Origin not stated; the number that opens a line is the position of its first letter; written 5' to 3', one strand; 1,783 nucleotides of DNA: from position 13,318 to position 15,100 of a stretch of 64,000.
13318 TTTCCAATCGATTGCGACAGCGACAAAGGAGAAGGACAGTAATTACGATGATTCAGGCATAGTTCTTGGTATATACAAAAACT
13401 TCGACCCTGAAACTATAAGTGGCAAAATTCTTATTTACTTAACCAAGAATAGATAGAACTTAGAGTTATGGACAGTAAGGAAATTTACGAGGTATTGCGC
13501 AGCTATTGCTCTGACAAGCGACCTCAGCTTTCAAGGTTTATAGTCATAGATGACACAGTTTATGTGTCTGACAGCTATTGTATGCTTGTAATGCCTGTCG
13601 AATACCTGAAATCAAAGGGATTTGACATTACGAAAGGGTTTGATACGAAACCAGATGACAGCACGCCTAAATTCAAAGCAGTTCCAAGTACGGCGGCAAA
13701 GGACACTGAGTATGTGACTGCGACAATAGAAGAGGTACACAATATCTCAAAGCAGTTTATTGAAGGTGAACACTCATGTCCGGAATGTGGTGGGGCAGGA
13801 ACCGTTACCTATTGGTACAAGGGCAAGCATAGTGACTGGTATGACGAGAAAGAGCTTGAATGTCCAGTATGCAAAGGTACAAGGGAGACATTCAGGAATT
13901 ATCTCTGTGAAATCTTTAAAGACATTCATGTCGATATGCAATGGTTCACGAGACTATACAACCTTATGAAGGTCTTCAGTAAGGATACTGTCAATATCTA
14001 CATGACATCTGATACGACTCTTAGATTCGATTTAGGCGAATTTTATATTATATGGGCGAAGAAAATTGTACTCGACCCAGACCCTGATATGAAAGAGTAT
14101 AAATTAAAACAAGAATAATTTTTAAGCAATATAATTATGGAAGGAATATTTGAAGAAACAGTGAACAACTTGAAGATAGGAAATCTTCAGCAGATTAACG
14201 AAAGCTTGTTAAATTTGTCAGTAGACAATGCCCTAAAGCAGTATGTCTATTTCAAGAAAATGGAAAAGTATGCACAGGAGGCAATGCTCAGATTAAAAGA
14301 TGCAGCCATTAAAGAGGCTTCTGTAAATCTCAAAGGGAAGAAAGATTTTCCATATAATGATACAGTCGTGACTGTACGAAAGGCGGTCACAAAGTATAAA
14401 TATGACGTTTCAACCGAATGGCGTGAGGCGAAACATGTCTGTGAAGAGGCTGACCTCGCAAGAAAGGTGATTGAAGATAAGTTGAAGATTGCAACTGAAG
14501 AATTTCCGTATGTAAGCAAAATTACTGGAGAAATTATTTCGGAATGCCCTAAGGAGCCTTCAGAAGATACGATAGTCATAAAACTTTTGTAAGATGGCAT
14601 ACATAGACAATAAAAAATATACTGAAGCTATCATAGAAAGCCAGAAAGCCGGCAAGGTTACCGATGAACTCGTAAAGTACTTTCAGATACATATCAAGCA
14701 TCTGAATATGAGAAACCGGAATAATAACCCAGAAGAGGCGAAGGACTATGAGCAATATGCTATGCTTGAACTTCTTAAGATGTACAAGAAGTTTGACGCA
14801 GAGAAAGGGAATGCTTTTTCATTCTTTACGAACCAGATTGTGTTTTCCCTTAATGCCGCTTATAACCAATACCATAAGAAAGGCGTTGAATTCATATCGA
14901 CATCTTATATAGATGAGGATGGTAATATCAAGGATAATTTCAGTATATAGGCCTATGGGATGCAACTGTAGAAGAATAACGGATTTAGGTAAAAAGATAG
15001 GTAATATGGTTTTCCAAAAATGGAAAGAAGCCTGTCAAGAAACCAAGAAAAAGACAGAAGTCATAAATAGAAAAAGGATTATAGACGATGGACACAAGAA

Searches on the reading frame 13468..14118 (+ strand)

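Call 84: search_protein_families(library=pfam, proteins=[window:13468-14118:+], max_evalue=0.05)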
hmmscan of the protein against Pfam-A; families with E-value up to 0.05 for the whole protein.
window:13468-14118:+ (216 aa): 6 families
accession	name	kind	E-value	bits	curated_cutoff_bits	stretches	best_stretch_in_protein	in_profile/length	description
PF00684.25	DnaJ_CXXCXGXG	-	0.00041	21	32.7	1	102-147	16-58/65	DnaJ central domain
PF25208.1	DUF7838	-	0.0038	17.6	28.5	0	99-110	4-15/55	Domain of unknown function (DUF7838)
PF19538.4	DUF6062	-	0.0053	16.6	27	1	118-170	112-163/243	Family of unknown function (DUF6062)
PF23903.1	Phage_zn_bind_2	-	0.0059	16.9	27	0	123-136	25-38/44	Phage zinc binding domain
PF15616.11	TerY_C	-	0.0094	16.5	28.4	1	84-138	55-111/129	TerY-C metal binding domain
PF08273.17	Zn_Ribbon_Prim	-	0.012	16.3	23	0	128-137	2-11/37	Zinc-binding domain of primase-helicase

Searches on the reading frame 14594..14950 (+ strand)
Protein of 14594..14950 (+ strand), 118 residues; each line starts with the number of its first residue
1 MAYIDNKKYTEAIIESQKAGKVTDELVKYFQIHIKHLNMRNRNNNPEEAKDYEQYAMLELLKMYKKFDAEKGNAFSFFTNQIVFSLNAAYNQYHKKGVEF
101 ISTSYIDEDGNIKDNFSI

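Call 10: search_protein_families(library=pfam, proteins=[window:14594-14950:+], max_evalue=0.01)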
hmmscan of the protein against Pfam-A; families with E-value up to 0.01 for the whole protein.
window:14594-14950:+ (118 aa): 1 family
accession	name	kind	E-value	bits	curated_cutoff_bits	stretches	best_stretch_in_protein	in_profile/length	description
PF04542.20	Sigma70_r2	-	5.3e-06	26.6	24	1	40-83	14-57/71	Sigma-70 region 2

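Call 12: search_protein_families(library=phrogs, proteins=[window:14594-14950:+], max_evalue=0.001)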
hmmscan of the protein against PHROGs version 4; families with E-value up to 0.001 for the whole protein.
window:14594-14950:+ (118 aa): 1 family
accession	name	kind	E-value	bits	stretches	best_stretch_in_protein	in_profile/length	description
phrog_351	-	transcription regulation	0.00011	21.9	1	39-76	521-560/928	RNA polymerase sigma factor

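Call 67: search_dna_similar(query=window:14594-14950:+, collection=phages, mode=protein, max_rows=25, max_evalue=0.01)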
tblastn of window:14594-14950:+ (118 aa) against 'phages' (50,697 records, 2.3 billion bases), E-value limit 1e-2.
Records with a match: 6; places in all: 6; records where one place covers at least 80% of the query: 2.
Best place of each record, by identity: <60% 6.
By first word of the organism name: Tenacibaculum 3; Chryseobacterium 2; uncultured 1.
By host as written in the record: Tenacibaculum maritimum 3; Chryseobacterium indologenes MA9 2; - 1.
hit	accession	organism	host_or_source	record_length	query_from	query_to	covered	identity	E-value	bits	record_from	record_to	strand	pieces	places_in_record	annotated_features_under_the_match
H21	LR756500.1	uncultured phage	metagenomic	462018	3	96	80%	32.6%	4e-7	52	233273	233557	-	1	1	record has no annotation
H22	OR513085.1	Chryseobacterium phage MA9V-2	Chryseobacterium indologenes MA9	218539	2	111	93%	24.5%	3e-7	53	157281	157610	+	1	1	sigma-70 region 2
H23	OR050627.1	Chryseobacterium phage MA9V-1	Chryseobacterium indologenes MA9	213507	16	111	81%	27.1%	3e-7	53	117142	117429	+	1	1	hypothetical protein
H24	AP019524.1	Tenacibaculum phage PTm1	Tenacibaculum maritimum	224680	22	108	74%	28.4%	3e-3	41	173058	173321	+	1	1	hypothetical protein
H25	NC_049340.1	Tenacibaculum phage PTm1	Tenacibaculum maritimum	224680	22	108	74%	28.4%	3e-3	41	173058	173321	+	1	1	hypothetical protein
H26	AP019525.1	Tenacibaculum phage PTm5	Tenacibaculum maritimum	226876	22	108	74%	28.4%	3e-3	41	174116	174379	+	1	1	hypothetical protein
